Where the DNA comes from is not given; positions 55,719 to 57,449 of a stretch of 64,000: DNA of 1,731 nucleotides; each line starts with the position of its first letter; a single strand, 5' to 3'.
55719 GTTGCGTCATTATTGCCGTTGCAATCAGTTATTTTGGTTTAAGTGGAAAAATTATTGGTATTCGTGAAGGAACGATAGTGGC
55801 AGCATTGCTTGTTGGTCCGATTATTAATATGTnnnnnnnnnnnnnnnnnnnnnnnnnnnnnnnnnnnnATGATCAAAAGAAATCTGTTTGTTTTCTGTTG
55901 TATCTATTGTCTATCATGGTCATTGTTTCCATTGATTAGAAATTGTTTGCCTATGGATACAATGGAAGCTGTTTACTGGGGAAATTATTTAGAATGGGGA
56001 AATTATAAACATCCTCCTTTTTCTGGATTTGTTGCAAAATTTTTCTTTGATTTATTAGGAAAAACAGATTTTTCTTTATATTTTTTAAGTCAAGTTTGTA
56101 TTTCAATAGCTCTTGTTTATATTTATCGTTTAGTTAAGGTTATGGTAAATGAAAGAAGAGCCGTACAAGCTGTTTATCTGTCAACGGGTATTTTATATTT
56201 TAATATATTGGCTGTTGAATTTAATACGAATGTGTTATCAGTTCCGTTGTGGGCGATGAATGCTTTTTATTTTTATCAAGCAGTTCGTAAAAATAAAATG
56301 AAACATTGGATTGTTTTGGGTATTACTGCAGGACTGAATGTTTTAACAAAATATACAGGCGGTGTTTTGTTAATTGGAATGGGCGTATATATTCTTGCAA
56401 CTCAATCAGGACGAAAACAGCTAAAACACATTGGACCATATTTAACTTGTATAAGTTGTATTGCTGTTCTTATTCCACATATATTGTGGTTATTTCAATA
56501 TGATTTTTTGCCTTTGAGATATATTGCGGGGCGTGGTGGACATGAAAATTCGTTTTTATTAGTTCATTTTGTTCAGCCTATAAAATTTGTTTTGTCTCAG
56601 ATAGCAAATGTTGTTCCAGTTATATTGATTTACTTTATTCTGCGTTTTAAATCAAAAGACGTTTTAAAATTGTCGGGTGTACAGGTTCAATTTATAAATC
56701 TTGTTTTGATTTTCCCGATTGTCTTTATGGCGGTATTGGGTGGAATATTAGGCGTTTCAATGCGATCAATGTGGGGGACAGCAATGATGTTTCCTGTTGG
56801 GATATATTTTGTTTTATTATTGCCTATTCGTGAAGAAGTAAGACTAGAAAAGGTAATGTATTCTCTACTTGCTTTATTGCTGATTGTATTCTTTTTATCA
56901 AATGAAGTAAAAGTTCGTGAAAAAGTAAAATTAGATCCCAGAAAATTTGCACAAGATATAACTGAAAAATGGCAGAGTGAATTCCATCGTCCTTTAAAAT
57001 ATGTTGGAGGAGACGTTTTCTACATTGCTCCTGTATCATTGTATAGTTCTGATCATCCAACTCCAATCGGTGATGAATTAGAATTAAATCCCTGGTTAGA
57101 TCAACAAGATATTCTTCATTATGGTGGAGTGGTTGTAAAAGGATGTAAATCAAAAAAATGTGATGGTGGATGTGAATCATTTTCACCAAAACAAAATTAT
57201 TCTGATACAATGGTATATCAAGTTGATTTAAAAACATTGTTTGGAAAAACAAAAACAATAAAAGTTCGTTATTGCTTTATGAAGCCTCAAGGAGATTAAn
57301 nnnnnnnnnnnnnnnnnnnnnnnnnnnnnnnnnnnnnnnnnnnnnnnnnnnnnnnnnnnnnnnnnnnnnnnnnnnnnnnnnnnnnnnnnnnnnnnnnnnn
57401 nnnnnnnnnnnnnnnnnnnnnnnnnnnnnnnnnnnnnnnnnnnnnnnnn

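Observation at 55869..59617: Four-gene lipid A hexosamine-modification-like locus (ArnT-like / ArnC-like GT2 / YdjC deacetylase / GtrA-like)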

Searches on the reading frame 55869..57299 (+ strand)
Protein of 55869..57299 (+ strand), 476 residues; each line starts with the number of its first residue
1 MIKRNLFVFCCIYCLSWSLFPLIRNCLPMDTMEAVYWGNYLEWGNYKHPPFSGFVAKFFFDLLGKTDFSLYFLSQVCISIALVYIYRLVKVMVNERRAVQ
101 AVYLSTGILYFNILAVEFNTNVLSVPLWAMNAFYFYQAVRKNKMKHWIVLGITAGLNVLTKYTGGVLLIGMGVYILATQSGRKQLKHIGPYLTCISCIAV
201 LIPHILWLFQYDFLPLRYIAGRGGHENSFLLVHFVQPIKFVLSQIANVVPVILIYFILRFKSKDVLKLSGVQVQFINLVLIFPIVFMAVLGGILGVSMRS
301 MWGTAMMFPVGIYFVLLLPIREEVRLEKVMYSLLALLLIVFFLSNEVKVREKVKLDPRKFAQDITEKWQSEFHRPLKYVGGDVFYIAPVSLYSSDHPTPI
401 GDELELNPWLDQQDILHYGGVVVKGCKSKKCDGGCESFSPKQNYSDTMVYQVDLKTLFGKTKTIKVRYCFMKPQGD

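Call 3: search_protein_families(library=pfam, proteins=[window:55869-57299:+], max_evalue=0.01)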
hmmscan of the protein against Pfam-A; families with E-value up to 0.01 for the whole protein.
window:55869-57299:+ (476 aa): 1 family
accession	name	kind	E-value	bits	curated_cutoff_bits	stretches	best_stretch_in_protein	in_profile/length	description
PF13231.12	PMT_2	-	5.3e-37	127.9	26.1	1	47-207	1-160/160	Dolichyl-phosphate-mannose-protein mannosyltransferase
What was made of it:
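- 55869..57299 (+): GT-C fold polytopic glycosyltransferase (476 aa, Pfam PMT_2). It is the predicted periplasmic-face transferase that moves the sugar from the polyprenyl-phosphate carrier to the envelope acceptor. Pfam PMT_2 E 5e-37 (call 3).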

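Call 4: search_protein_families(library=ncbifam, proteins=[window:55869-57299:+], max_evalue=0.01)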
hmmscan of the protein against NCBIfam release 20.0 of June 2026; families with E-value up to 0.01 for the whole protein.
window:55869-57299:+ (476 aa): 0 families

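Call 10: search_solved_structures(query=window:55869-57296:+, max_evalue=1, show_alignments=2)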
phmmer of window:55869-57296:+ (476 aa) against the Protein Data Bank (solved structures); distinct sequences matched with E-value up to 1: 1.
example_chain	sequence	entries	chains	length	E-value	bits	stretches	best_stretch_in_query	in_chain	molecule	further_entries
2dgd_A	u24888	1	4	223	0.23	13.9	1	82-145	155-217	223aa long hypothetical arylmalonate decarboxylase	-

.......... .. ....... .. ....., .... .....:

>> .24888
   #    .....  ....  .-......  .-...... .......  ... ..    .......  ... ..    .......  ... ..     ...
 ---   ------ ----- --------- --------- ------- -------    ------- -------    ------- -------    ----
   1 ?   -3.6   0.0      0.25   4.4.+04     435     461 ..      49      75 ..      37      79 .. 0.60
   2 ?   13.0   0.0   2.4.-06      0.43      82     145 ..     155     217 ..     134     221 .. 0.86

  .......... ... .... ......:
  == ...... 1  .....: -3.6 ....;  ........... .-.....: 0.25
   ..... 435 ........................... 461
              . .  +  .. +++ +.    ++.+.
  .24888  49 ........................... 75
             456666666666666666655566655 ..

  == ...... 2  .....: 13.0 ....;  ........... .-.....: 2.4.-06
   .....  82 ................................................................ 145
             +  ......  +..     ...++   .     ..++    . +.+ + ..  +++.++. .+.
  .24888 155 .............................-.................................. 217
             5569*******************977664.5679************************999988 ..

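Call 18: find_homologous_proteins(query=window:55869-57296:+)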
Query window:55869-57296:+ (476 aa): 10 proteins with E <= 0.001 among 6827 candidates.
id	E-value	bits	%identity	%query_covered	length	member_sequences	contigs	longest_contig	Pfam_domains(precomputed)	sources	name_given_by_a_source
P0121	0.0e+0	1068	98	100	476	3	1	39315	PF13231.13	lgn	-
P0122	1.8e-235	801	71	100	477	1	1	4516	PF13231.13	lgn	-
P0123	4.1e-119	417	40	99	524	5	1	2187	PF13231.13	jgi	-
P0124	2.7e-82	296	35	99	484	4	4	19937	PF13231.13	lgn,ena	-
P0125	3.1e-51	193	27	92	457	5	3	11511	PF13231.13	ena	-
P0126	1.3e-48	185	27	95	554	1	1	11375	PF13231.13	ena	-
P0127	2.4e-40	157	27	87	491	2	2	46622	PF13231.13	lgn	-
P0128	6.3e-32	130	25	89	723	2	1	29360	PF13231.13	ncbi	-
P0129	9.7e-12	63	25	40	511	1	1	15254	PF13231.13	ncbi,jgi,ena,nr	ncbi:MAG TPA: glycosyltransferase family 39 protein [Bryobacteraceae bacterium]|nr:glycosyltransfera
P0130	3.4e-5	41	21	55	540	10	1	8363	PF13231.13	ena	-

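Call 29: search_protein_representatives(protein=window:55869-57296:+)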
Query: 476 residues. Proteins with E-value up to 0.001 (for the whole library): 4921; up to 1e-10: 1921; up to 1e-30: 584. The best 150 are listed.
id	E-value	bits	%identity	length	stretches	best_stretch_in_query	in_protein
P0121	0.0e+00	1067.7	98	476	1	1-476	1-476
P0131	4.3e-112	392.3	39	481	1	3-474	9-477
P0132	5.6e-97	342.4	37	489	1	2-475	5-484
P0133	3.2e-90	320.2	35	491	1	2-474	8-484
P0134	2.6e-83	297.3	36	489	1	4-473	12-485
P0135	2.3e-82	294.3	35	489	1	4-473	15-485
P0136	3.3e-76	273.9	34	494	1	2-473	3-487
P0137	9.2e-75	269.2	31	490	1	4-474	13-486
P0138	2.4e-73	264.5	32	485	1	6-473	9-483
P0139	1.6e-72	261.8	33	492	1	2-428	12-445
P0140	8.8e-72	259.3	32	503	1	8-428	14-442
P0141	1.7e-71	258.4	34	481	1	4-426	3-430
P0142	5.0e-71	256.9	33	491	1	8-423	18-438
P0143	4.8e-70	253.6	31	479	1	5-472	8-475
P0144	5.6e-70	253.4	33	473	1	4-472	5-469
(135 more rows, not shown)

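Call 32: search_solved_structures(query=A1, max_evalue=1, show_alignments=3)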
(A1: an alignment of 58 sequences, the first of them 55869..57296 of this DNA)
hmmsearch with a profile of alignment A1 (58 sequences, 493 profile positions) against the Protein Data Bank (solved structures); distinct sequences matched with E-value up to 1: 0.
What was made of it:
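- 55869..57299 (+): There is no sequence-level hit to ArnT (calls 10, 32).
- PMT_2 is a broad family, and the GT-C is not ArnT by sequence (calls 3, 10, 32).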

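Call 38: predict_structure(alignment_id=A1)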
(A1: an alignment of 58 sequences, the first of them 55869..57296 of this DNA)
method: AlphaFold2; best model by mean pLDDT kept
length: 476 residues; sequences in the alignment: 58
mean_pLDDT: 94.5   pTM: 0.93
mean pLDDT of the five models: 94.5, 94.0, 93.7, 93.5, 92.5
residues with pLDDT >= 90: 419; 70-90: 51; 50-70: 6; < 50: 0
segments of 3 or more residues with pLDDT < 50: none
pLDDT, mean of each block of 10 residues (from residue 1): 94 98 97 95 94 98 97 98 98 96 97 96 98 98 98 98 97 98 98 98 98 93 82 94 97 91 87 97 97 93 97 88 89 97 96 97 98 97 95 96 89 96 84 70 91 97 96 92
secondary structure, 60 per line:
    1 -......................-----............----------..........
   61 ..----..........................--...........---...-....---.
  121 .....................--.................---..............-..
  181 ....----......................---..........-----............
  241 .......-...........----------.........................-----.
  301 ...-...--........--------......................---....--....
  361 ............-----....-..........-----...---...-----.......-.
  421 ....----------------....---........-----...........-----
elements in order: H2-23 H29-40 H51-62 H67-92 H95-105 H113-116 H120-141 H144-160 H164-177 H179-184 H189-210 H214-223 H229-247 H249-259 H270-294 H300-303 H310-317 H326-347 H351-354 H357-372 E378-381 H383-392 E398-400 H412-418 E420-424 E448-455 E461-471
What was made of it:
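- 55869..57299 (+): The AF2 model has pLDDT 94.5, about 11 TM helices and a C-terminal alpha/beta domain (call 38).
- On ArnT-like GT-C fold: AF2 model pLDDT 94.5 (call 38).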

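Call 43: fold_search(model_id=the predicted structure, library=pdb)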
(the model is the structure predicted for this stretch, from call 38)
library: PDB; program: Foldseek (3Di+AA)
matches with E <= 10: 258; with E <= 0.001: 17
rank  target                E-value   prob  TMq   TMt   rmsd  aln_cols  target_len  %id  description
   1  5f15                  1.2e-05  1.00  0.65  0.58   7.2       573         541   11  Crystal Structure of ArnT from Cupriavidus metallidurans bound to Undecaprenyl phosphate (released 2016-02-17)
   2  9s6s_A                2.9e-05  1.00  0.39  0.36  11.1       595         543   12  Ternary cryo-EM structure of human ALG9 with Dol25-PP-GlcNAc2Man6, Dol25-P-Man and Fab (released 2026-03-18)
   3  9s6u_A                1.4e-04  1.00  0.45  0.40  10.3       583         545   13  Ternary cryo-EM structure of human ALG9 with Dol25-PP-GlcNAc2Man8, Dol25-P-Man and Fab (released 2026-03-18)
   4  7oci_F                1.6e-04  1.00  0.41  0.32  15.5       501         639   10  Cryo-EM structure of yeast Ost6p containing oligosaccharyltransferase complex (released 2022-02-16)
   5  5ezm                  1.9e-04  1.00  0.51  0.46  14.8       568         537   12  Crystal Structure of ArnT from Cupriavidus metallidurans in the apo state (released 2016-02-17)
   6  9n9j_I                3.0e-04  1.00  0.36  0.26  13.8       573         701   11  Structure of a GRP94 folding intermediate engaged with a CCDC134- and FKBP11-bound secretory translocon (released 2025-11-19)
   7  6c26_A                3.6e-04  1.00  0.49  0.39  12.7       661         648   10  The Cryo-EM structure of a eukaryotic oligosaccharyl transferase complex (released 2018-01-31)
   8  3waj                  3.9e-04  1.00  0.47  0.30  16.8       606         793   13  Crystal structure of the Archaeoglobus fulgidus oligosaccharyltransferase (O29867_ARCFU) complex with Zn and sulfate (released 2013-10-30)
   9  8pn9_A                4.5e-04  1.00  0.37  0.29  14.2       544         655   10  Structure of human oligosaccharyltransferase OST-A complex bound to NGI-1 (released 2024-05-08)
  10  8b6l_I                4.7e-04  1.00  0.39  0.29  13.8       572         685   11  Subtomogram average of the human Sec61-TRAP-OSTA-translocon (released 2022-12-07)
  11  6s7t_A                4.9e-04  1.00  0.37  0.27  12.1       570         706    9  Cryo-EM structure of human oligosaccharyltransferase complex OST-B (released 2019-12-18)
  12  3rce_A                5.1e-04  1.00  0.44  0.32  12.7       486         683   12  Bacterial oligosaccharyltransferase PglB (released 2011-06-15)
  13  3wak                  5.1e-04  1.00  0.43  0.27  14.6       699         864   11  Crystal structure of the Archaeoglobus fulgidus oligosaccharyltransferase (O29867_ARCFU) in the apo form (released 2013-10-30)
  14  8agc_A                7.3e-04  1.00  0.44  0.32  17.6       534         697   10  Structure of yeast oligosaccharylransferase complex with lipid-linked oligosaccharide and non-acceptor peptide bound (released 2022-12-07)
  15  6gxc_A                8.6e-04  1.00  0.42  0.30  16.6       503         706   12  Bacterial oligosaccharyltransferase PglB in complex with an inhibitory peptide and a reactive lipid-linked oligosaccha (released 2018-11-14)
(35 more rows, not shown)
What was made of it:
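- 55869..57299 (+): The best PDB fold match is ArnT 5F15, TM 0.65 (call 43).
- On ArnT-like GT-C fold: Foldseek top hit is ArnT 5F15, E 1e-5 (call 43).
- Closest known: Enterobacterial Arn pathway. Same: The same logic: an N-acylated amino-sugar is loaded on Und-P by a GT2 with C-terminal TM helices, de-acylated on the cytoplasmic face, flipped, and transferred by a GT-C to lipid A. ArnT is the best solved fold match of the GT-C (call 43).
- The best fold match is ArnT by a clear margin (call 43).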

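Call 54: search_dna_similar(query=window:55869-57296:+, collection=plasmids, mode=protein, max_rows=25, max_evalue=0.00001)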
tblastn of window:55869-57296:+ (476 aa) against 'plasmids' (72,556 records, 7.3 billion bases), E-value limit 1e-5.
Records with a match: 23; places in all: 24; records where one place covers at least 80% of the query: 5.
Best place of each record, by identity: <60% 23.
By first word of the organism name: Rhizobium 15; Proteus 2; Variovorax 2; Pantoea 1; Shinella 1; Pandoraea 1; Martelella 1.
By predicted mobility (MOB-suite, as given by PLSDB): non-mobilizable 19; mobilizable 2; conjugative 2.
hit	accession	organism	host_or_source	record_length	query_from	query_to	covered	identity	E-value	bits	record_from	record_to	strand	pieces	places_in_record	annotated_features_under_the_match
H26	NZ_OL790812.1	Proteus mirabilis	-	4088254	22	415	83%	25.6%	2e-25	117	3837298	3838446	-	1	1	none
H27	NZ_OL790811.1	Proteus mirabilis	-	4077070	22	415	83%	25.1%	4e-24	113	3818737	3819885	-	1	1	none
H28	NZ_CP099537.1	Pantoea ananatis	Oryza sativa,cell culture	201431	1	407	86%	23.2%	9e-14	82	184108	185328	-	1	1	glycosyltransferase family 39 protein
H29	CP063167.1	Variovorax paradoxus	-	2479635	28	410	80%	23.4%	2e-17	93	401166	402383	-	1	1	glycosyltransferase family 39 protein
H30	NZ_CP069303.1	Shinella sp. PSBB067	monoisolate,Minnesota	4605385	8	400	83%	22.7%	4e-12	76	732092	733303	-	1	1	none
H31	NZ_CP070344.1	Variovorax sp. PDNC026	cell culture,Plastic debris in ...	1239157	28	308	59%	26.7%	6e-16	89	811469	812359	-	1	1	none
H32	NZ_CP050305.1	Rhizobium lusitanum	Oxytropis pumilio,cell culture,root ...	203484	1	243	51%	24.5%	9e-7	59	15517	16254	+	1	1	glycosyltransferase family 39 protein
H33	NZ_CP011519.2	Pandoraea oxalativorans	-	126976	4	225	47%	25.5%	2e-9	67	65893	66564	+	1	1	glycosyltransferase family 39 protein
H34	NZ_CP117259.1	Rhizobium tumorigenes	Rubus sp.,pure bacterial culture,Aerial ...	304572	19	255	50%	23.7%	2e-6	58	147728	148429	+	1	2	glycosyltransferase family 39 protein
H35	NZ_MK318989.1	Rhizobium rhizogenes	-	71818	3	222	46%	24.5%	2e-6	58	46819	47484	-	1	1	glycosyltransferase family 39 protein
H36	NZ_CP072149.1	Rhizobium sp. K1/93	Himalayan blackberry,cell culture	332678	33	207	37%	26.2%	1e-9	69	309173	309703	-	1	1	glycosyltransferase family 39 protein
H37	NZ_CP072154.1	Rhizobium sp. K15/93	Himalayan blackberry,cell culture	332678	33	207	37%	26.2%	1e-9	69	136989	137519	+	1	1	glycosyltransferase family 39 protein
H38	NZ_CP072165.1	Rhizobium sp. B21/90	Himalayan blackberry,cell culture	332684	33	207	37%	26.2%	1e-9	69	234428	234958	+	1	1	glycosyltransferase family 39 protein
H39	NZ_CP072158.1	Rhizobium sp. B230/85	Himalayan blackberry,cell culture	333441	33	207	37%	26.2%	1e-9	69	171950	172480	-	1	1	glycosyltransferase family 39 protein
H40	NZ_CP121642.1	Rhizobium sp. CC1099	Onobrychis viciifolia,cell culture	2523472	14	222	44%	21.8%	3e-9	67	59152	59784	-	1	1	none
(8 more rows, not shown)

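Call 55: get_annotated_region(hit=H26, flank=6000)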
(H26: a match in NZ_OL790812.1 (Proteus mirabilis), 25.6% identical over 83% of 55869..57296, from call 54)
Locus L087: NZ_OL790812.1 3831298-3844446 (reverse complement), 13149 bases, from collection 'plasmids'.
description: Proteus mirabilis strain H110 plasmid unnamed, complete sequence
organism: Proteus mirabilis (NCBI taxid 584)
taxonomy: Bacteria; Pseudomonadota; Gammaproteobacteria; Enterobacterales; Morganellaceae; Proteus; Proteus mirabilis
host: -; source: -; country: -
typing (MOB-suite, as given by PLSDB): mobilizable; relaxase MOBP
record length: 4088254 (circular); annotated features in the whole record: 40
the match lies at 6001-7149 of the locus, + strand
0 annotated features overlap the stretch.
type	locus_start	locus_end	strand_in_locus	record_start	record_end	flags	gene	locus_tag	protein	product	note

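Call 56: get_annotated_region(hit=H29, flank=6000)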
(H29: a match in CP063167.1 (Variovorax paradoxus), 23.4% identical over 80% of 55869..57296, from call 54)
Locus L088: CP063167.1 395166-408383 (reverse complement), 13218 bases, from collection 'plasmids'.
description: Variovorax paradoxus strain VAI-C plasmid unnamed, complete sequence
organism: Variovorax paradoxus (NCBI taxid 34073)
taxonomy: Bacteria; Pseudomonadota; Betaproteobacteria; Burkholderiales; Comamonadaceae; Variovorax; Variovorax paradoxus
host: -; source: -; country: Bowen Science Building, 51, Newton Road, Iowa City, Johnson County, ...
typing (MOB-suite, as given by PLSDB): non-mobilizable
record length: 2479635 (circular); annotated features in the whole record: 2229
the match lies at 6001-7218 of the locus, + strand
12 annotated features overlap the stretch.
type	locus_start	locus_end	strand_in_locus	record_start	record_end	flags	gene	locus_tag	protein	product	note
CDS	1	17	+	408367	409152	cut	-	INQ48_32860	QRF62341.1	ABC transporter ATP-binding protein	-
CDS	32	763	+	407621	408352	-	-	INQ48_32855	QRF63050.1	ABC transporter ATP-binding protein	-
CDS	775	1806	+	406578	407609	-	-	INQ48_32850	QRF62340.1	alpha/beta hydrolase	-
CDS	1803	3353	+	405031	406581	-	-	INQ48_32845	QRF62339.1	hypothetical protein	-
CDS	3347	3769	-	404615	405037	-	-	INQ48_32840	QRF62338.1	ester cyclase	-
CDS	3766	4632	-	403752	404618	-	-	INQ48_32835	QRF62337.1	ChbG/HpnK family deacetylase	-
CDS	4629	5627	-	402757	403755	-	-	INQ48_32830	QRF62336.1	glycosyltransferase family 2 protein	-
CDS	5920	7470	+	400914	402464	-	-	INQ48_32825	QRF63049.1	glycosyltransferase family 39 protein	-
CDS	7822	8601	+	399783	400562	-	-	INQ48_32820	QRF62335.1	sulfite exporter TauE/SafE family protein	-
CDS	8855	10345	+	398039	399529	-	-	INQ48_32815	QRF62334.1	AAA family ATPase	-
CDS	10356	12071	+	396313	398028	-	-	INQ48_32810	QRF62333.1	response regulator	-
CDS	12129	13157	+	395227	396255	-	-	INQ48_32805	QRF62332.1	AraC family transcriptional regulator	-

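Call 57: get_annotated_region(hit=H28, flank=6000)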
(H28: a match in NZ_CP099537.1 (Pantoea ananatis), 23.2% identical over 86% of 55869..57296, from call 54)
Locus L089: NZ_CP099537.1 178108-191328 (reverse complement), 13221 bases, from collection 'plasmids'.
description: Pantoea ananatis strain JT1-188 plasmid unnamed2
organism: Pantoea ananatis (NCBI taxid 553)
taxonomy: Bacteria; Pseudomonadota; Gammaproteobacteria; Enterobacterales; Erwiniaceae; Pantoea; Pantoea ananatis
host: -; source: Oryza sativa,cell culture; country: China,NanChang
typing (MOB-suite, as given by PLSDB): conjugative; replicon rep_cluster_1441; relaxase MOBF; mating-pair formation MPF_F
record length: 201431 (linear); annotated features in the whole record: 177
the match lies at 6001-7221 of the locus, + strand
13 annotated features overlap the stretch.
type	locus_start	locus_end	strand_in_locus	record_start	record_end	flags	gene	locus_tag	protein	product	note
CDS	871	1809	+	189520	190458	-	-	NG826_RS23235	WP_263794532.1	LysR family transcriptional regulator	GO:0006355 - regulation of DNA-templated transcription [Evidence IEA]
CDS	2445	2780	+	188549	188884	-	-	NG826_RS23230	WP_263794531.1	hypothetical protein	-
CDS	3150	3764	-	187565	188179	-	-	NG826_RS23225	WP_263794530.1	DsbA family protein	-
CDS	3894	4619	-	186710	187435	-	-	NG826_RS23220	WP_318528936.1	phosphatase PAP2 family protein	-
CDS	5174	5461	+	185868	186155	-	-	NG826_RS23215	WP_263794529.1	Bor family protein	-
CDS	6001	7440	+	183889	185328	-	-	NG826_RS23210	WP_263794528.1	glycosyltransferase family 39 protein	-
CDS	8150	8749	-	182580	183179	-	-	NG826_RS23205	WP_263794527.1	Ail/Lom family outer membrane beta-barrel protein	-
CDS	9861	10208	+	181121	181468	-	-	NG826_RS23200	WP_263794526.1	hypothetical protein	-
CDS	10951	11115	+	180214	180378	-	-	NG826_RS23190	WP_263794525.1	hypothetical protein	-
CDS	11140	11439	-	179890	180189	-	-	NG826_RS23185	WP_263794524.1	hypothetical protein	-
CDS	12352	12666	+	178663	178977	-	-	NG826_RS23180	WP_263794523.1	Bor family protein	-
CDS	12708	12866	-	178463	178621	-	-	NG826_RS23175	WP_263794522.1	transposase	-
CDS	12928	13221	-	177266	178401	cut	-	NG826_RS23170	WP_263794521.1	IS3 family transposase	-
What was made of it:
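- Another lies next to a PAP2 phosphatase on a Pantoea plasmid (call 57).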
